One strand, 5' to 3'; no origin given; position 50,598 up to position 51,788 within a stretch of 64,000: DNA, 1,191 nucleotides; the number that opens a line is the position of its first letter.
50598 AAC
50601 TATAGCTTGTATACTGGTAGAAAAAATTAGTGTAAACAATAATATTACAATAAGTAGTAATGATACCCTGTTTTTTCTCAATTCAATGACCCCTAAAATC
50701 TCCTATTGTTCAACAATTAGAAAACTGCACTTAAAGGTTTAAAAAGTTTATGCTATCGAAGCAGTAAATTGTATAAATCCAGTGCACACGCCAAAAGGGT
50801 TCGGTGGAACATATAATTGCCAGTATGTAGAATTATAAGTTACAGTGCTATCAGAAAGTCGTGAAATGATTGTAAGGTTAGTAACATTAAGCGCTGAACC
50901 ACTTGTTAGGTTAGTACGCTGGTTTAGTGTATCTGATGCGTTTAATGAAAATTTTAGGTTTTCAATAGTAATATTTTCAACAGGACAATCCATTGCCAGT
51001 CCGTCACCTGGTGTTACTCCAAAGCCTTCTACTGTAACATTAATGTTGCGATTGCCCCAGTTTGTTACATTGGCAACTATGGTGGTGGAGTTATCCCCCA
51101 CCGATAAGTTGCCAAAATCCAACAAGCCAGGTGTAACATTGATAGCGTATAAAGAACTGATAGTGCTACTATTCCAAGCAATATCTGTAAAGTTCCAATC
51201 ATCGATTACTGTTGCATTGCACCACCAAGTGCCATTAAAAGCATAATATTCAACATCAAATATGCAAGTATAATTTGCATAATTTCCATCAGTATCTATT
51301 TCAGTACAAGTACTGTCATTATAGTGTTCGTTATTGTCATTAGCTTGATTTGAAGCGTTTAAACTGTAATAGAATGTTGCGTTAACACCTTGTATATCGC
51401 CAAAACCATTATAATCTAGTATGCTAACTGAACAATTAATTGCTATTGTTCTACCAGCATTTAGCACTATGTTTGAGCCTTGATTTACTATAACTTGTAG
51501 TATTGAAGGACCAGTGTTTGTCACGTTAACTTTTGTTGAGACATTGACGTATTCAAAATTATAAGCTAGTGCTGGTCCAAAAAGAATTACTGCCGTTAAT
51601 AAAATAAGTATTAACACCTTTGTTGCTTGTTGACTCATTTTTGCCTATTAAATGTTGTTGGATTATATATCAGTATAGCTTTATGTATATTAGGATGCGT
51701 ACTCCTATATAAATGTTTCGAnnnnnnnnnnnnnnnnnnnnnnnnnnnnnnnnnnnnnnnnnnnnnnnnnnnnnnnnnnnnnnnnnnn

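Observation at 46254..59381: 13-kb co-oriented cluster of seven secreted or membrane-anchored, sequon-dense proteins with shared domains: candidate cell-surface or host-contact apparatus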

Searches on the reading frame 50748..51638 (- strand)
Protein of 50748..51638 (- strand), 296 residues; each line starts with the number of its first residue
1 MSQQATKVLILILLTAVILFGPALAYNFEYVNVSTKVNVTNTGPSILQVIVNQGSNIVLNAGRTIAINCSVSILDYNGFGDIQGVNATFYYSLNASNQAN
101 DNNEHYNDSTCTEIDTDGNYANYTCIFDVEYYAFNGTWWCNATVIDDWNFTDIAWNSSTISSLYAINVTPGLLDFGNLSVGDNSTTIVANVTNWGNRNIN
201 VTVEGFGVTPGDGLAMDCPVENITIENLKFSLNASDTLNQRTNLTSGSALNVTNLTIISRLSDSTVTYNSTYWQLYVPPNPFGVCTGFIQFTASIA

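Call 5: search_protein_families(library=pfam, proteins=[window:50748-51638:-], max_evalue=1)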
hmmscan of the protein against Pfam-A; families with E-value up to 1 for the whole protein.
window:50748-51638:- (296 aa): 0 families

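Call 14: search_protein_families(library=ncbifam, proteins=[window:50748-51638:-], max_evalue=0.1)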
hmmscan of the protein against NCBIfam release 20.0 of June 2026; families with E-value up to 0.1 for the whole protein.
window:50748-51638:- (296 aa): 0 families

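Call 15: find_homologous_proteins(query=window:50748-51638:-)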
Query window:50748-51638:- (296 aa): 210 proteins with E <= 0.001 among 1554 candidates; the best 120 are listed.
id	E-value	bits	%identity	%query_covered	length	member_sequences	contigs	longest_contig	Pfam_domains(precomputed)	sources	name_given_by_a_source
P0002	1.6e-190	649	100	100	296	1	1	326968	-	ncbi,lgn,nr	ncbi:hypothetical protein GOV04_03100 [Candidatus Woesearchaeota archaeon]|nr:hypothetical protein [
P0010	2.4e-82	294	52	97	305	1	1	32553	-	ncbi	ncbi:MAG: hypothetical protein ACP5N3_04640 [Candidatus Nanoarchaeia archaeon]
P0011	3.2e-80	287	54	97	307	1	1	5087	-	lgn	-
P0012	4.7e-78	280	51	93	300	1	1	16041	-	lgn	-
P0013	1.8e-75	272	49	99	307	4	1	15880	-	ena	-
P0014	3.8e-75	271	46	100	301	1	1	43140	-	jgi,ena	-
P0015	1.0e-74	269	49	97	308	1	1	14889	-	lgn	-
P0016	2.1e-74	268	48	96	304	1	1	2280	-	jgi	jgi:hypothetical protein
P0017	2.3e-74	268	49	99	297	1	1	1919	-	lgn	-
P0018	6.5e-74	267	50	96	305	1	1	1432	-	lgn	-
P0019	6.8e-74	267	48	96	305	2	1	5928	-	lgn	-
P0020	9.2e-74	266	50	99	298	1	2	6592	-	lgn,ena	-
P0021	1.3e-73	266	47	96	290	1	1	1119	-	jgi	jgi:hypothetical protein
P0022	2.1e-73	265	50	96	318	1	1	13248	-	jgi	jgi:hypothetical protein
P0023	8.1e-73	263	49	99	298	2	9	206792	-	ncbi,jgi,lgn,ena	-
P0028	4.5e-72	261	48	96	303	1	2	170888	-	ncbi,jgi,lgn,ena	ncbi:MAG: hypothetical protein WC758_04645 [Candidatus Woesearchaeota archaeon]|jgi:hypothetical pro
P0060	7.1e-67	244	49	91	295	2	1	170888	-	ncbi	ncbi:MAG: hypothetical protein WC758_04715 [Candidatus Woesearchaeota archaeon]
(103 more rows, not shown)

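Call 18: find_encoding_contigs(protein=P0028, flank=10000, max_places=2)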
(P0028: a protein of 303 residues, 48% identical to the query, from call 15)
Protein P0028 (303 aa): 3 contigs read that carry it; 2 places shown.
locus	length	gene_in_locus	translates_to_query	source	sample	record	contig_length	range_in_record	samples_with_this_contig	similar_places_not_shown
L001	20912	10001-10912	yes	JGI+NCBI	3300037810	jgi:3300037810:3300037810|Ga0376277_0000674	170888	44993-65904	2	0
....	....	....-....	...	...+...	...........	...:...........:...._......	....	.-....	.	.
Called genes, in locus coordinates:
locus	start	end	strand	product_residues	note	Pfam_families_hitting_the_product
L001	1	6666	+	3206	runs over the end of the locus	PF17957:Big_7 (faint), PF19077:Big_13 (faint), PF10102:DUF2341, PF07705:CARDB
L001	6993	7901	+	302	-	-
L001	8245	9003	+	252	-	-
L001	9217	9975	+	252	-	-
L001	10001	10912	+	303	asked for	-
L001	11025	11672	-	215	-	PF00293:NUDIX (faint)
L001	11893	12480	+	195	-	-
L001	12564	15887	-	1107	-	-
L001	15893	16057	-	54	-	PF05534:HicB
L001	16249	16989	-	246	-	-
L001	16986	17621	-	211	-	PF13384:HTH_23 (faint)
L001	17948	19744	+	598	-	-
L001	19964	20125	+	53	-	-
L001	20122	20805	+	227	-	-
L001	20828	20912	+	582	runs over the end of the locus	-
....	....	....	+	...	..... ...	-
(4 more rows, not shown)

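Call 20: find_encoding_contigs(protein=P0060, flank=10000, max_places=1)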
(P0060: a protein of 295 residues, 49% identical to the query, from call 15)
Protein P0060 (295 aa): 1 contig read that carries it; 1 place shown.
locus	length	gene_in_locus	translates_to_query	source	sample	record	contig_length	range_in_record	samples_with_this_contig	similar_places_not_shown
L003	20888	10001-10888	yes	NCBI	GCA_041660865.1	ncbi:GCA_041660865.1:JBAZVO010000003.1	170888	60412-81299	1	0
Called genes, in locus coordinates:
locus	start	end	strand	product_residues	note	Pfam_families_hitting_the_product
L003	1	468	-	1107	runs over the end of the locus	-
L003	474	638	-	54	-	PF05534:HicB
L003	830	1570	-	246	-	-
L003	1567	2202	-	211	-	PF13384:HTH_23 (faint)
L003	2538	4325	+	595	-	-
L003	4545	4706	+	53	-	-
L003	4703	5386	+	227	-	-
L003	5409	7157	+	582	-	-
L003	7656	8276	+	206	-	PF25212:HVO_A0114 (weak), PF01022:HTH_5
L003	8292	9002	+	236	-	-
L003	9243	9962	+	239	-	-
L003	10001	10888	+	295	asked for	-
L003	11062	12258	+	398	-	-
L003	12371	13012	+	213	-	PF01135:PCMT, PF00398:RrnaAD (weak), PF13649:Methyltransf_25 (weak), PF13847:Methyltransf_31 (weak)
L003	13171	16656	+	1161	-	PF02463:SMC_N, PF13304:AAA_21 (weak), PF13476:AAA_23, PF13555:AAA_29 (faint), PF06470:SMC_hinge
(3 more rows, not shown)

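Call 21: predict_structure(alignment_id=A1)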
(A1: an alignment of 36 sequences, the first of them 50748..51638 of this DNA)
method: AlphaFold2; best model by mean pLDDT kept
length: 296 residues; sequences in the alignment: 36
mean_pLDDT: 91.2   pTM: 0.76
mean pLDDT of the five models: 91.2, 90.5, 90.4, 90.3, 88.5
residues with pLDDT >= 90: 225; 70-90: 55; 50-70: 16; < 50: 0
segments of 3 or more residues with pLDDT < 50: none
pLDDT, mean of each block of 10 residues (from residue 1): 77 83 56 76 95 96 95 95 96 87 89 95 97 97 97 98 95 90 95 95 92 94 95 97 89 94 91 95 91 90
secondary structure, 60 per line:
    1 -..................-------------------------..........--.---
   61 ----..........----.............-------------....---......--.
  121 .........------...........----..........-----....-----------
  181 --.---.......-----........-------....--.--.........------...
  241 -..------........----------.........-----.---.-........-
elements in order: H2-19 E45-51 E65-74 E82-91 E105-108 E112-117 E120-129 E136-146 E151-160 E166-169 E187-193 E199-206 E214-217 E228-231 E250-257 E268-276 E288-295

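Call 25: fold_search(model_id=the predicted structure, library=pdb)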
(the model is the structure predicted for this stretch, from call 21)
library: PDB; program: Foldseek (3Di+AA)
matches with E <= 10: 1855; with E <= 0.001: 39
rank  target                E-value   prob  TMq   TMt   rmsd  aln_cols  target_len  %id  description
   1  1kiu_B                1.4e-05  1.00  0.34  0.35  10.8       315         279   12  FimH adhesin Q133N mutant-FimC chaperone complex with methyl-alpha-D-mannose (released 2002-06-05)
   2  9e8a_A                4.1e-05  1.00  0.29  0.14  13.3       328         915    9  Integrin aIIbb3 bent conformation from human platelet membrane crude preparation (released 2025-10-15)
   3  6za2_B                7.5e-05  1.00  0.28  0.09  22.3       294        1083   14  Crystal structure of dimeric latent PorU from Porphyromonas gingivalis (released 2021-09-29)
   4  4kkp_B                7.5e-05  1.00  0.22  0.27  20.7       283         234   14  Crystal structure of Vibrio cholerae RbmA (crystal form 2) (released 2013-05-22)
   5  4kkq_A                8.3e-05  1.00  0.23  0.29  20.4       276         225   13  Crystal structure of Vibrio cholerae RbmA (crystal form 1) (released 2013-05-22)
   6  4be6_A                1.2e-04  1.00  0.23  0.29  20.2       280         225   13  V. cholera biofilm scaffolding protein RbmA (released 2013-12-18)
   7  4kkp_A                1.4e-04  0.99  0.20  0.25  20.8       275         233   15  Crystal structure of Vibrio cholerae RbmA (crystal form 2) (released 2013-05-22)
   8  5dza                  1.5e-04  0.98  0.24  0.23  13.0       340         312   10  Streptococcus agalactiae AgI/II polypeptide BspA C terminal domain (WT) (released 2016-06-22)
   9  7sqc_F0               1.6e-04  1.00  0.27  0.27  10.8       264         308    9  Ciliary C1 central pair apparatus isolated from Chlamydomonas reinhardtii (released 2022-04-13)
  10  4kkq_B                1.6e-04  0.99  0.22  0.27  20.6       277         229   14  Crystal structure of Vibrio cholerae RbmA (crystal form 1) (released 2013-05-22)
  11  4kkr_A                2.4e-04  1.00  0.24  0.31  20.2       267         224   15  Crystal structure of Vibrio cholerae RbmA (crystal form 3) (released 2013-05-22)
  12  8dfp_B                3.5e-04  1.00  0.24  0.17  13.3       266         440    9  Ectodomain of full-length KIT(DupA502,Y503)-SCF dimers (released 2023-03-29)
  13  4be5_A                3.5e-04  0.98  0.20  0.25  20.1       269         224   12  V. cholera biofilm scaffolding protein RbmA (released 2013-12-18)
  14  7usy_J                3.5e-04  0.97  0.24  0.21  21.1       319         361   10  Structure of C. elegans TMC-1 complex with ARRD-6 (released 2022-10-19)
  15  6peh_B                3.7e-04  0.89  0.19  0.24  15.1       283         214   13  Crystal structure of rabbit monoclonal anti-HIV antibody 1C2 (released 2019-11-20)
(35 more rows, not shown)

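Call 74: search_protein_representatives(alignment_id=A1)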
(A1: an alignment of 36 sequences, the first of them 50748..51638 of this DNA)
Query: 36 sequences, 301 profile positions. Proteins with E-value up to 0.001 (for the whole library): 2432; up to 1e-10: 1565; up to 1e-30: 487. The best 150 are listed.
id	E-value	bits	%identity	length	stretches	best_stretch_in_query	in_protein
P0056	1.4e-120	418.5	-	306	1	10-301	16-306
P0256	3.7e-116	404.0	-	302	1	11-301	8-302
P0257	6.7e-109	380.1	-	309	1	10-300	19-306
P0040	3.0e-108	378.0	-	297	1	12-301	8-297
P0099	1.2e-107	376.1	-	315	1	6-301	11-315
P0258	1.3e-107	376.0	-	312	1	9-301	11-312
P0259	1.5e-105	369.1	-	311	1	7-301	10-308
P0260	2.9e-105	368.2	-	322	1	9-301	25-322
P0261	1.6e-104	365.8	-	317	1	9-300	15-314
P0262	9.1e-104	363.3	-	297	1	13-301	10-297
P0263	7.2e-102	357.1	-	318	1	9-301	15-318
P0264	4.3e-100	351.2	-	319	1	12-301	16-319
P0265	7.8e-100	350.4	-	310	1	6-301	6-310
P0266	5.3e-98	344.4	-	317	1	7-300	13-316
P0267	7.9e-96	337.2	-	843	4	47-296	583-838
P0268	1.6e-90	319.8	-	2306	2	31-300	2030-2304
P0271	1.5e-86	306.8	-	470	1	29-299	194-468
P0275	3.2e-79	282.7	-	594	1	48-299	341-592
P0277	1.9e-78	280.1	-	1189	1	28-300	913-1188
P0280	5.5e-77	275.4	-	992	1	42-301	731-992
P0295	4.7e-72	259.2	-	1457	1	42-300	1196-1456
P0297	1.7e-71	257.3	-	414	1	40-299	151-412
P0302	7.4e-71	255.2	-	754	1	28-301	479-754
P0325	1.4e-67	244.5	-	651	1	26-299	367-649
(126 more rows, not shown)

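Call 77: search_protein_families(library=pfam, proteins=[P0267, P0268, P0277, P0280, P0275, P0271, P0302, P0295, P0325, P0297], max_evalue=0.001)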
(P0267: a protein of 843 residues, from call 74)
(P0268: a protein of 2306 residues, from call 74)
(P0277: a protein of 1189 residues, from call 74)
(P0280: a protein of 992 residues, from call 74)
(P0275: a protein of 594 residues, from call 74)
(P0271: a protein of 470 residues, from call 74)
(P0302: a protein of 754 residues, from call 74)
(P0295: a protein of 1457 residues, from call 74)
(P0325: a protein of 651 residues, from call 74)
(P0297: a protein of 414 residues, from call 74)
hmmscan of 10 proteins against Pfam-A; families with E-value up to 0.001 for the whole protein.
P0267 (843 aa): 0 families

P0268 (2306 aa): 7 families
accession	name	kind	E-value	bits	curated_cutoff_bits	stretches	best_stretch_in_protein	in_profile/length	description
PF19077.6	Big_13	-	4.4e-43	146.4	27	4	950-1035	16-101/102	Bacterial Ig-like domain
PF18962.6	Por_Secre_tail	-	1.9e-31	108.6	27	0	775-825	10-62/75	Secretion system C-terminal sorting domain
PF16967.11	TcfC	-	1.1e-10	41.3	29.4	1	1181-1225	24-67/68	E-set like domain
PF14487.12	DarT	-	1.8e-08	34.8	22.5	0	959-1009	84-135/201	ssDNA thymidine ADP-ribosyltransferase, DarT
PF12245.14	Big_3_2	-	1.5e-07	32.1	23.3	0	1577-1613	82-121/122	Bacterial Ig-like domain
PF22352.2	K319L-like_PKD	-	2.3e-05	24.8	27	0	1179-1221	37-80/84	K319L-like, PKD domain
PF04096.20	Nucleoporin2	-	0.00024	21.7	28.4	0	1815-1862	17-67/148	Nup98-96 autopeptidase S59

P0277 (1189 aa): 2 families
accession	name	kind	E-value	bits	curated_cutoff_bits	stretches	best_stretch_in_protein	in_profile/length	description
PF13229.12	Beta_helix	-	2.2e-20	73.3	25.9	4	81-267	6-158/158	Right handed beta helix region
PF05048.19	NosD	-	4.8e-06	26.6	23.6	2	67-242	14-173/212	Periplasmic copper-binding protein (NosD)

P0280 (992 aa): 1 family
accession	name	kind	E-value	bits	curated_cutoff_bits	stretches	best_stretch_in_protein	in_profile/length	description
PF17957.7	Big_7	-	0.00015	22.7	24.1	1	645-712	1-67/70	Bacterial Ig domain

P0275 (594 aa): 0 families

P0271 (470 aa): 0 families

P0302 (754 aa): 0 families

P0295 (1457 aa): 1 family
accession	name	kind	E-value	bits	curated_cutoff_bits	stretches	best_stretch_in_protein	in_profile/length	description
PF19077.6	Big_13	-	0.0002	22.2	27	0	699-736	62-100/102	Bacterial Ig-like domain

P0325 (651 aa): 1 family
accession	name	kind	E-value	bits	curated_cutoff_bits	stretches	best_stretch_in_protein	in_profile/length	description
PF19077.6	Big_13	-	3.1e-08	34.5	27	1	241-294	48-102/102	Bacterial Ig-like domain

P0297 (414 aa): 0 families

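Call 84: find_related_loci(query=A1, collection=viral_contigs, flank=5000)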
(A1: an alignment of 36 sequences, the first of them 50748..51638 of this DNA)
Query A1 (296 aa) in viral_contigs; peptide patterns used: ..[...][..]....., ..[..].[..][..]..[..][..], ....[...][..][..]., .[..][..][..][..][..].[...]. (x = any residue, [..] = any of these).
53 stretches matched a pattern, but none encodes a relative of the query by tblastn (E <= 1e-3).
